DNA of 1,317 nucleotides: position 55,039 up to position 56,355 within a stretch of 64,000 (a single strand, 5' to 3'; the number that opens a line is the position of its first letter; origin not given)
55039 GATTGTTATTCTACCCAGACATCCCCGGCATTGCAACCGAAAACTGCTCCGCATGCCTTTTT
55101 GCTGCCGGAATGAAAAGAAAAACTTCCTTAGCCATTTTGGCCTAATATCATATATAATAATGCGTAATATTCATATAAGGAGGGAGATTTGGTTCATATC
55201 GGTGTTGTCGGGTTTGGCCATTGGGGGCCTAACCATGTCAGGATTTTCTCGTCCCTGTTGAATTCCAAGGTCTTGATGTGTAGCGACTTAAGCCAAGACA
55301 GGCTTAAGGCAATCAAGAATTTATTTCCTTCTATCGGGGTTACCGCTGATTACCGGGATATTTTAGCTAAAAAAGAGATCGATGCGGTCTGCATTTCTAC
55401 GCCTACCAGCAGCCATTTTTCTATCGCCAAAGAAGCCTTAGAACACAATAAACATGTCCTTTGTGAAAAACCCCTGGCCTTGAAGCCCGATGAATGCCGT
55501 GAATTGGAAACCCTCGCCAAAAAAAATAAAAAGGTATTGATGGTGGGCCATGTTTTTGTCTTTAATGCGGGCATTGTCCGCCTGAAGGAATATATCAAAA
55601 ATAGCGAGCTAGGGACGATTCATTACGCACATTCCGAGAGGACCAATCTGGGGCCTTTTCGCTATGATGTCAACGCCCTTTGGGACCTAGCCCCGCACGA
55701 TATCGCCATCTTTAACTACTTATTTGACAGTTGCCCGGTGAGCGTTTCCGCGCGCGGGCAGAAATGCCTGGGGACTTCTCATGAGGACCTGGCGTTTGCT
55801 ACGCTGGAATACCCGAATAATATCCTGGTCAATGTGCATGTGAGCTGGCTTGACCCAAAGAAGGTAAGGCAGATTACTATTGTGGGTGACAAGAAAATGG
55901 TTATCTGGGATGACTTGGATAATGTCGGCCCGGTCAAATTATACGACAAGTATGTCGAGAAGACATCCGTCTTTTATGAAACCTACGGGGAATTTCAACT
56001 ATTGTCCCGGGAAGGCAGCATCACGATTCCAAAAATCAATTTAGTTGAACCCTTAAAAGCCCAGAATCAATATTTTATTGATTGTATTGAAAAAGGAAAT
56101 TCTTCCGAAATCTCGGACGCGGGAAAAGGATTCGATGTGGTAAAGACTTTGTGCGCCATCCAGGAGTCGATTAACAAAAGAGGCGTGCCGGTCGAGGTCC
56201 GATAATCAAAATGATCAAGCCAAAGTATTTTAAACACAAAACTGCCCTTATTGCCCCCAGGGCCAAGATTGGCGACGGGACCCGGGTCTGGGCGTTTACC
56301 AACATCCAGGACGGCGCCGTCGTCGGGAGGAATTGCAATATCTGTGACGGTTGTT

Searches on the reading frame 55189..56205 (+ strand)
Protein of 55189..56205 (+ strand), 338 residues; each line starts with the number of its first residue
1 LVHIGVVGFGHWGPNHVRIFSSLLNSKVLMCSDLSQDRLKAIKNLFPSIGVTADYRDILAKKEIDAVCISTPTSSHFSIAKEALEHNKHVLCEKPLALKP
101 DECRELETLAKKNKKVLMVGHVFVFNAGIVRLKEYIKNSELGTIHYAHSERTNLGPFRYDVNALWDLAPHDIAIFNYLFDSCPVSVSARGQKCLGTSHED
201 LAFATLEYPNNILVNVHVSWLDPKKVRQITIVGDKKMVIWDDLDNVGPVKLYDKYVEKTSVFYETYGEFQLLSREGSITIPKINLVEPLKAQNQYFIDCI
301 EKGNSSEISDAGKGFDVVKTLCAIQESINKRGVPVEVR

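Call 48: search_protein_families(library=pfam, proteins=[window:55189-56205:+], max_evalue=0.00001)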
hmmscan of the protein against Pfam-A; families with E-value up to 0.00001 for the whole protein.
window:55189-56205:+ (338 aa): 3 families
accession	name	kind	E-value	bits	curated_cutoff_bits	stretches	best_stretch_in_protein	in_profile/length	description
PF01408.29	GFO_IDH_MocA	-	2.3e-26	93.3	24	1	3-121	2-120/120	Oxidoreductase family, NAD-binding Rossmann fold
PF22725.1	GFO_IDH_MocA_C3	-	1.5e-16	60.9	27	1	130-238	2-123/124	GFO/IDH/MocA C-terminal domain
PF02894.22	GFO_IDH_MocA_C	-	1.8e-13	51.2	22.9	1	133-337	1-218/218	Oxidoreductase family, C-terminal alpha/beta domain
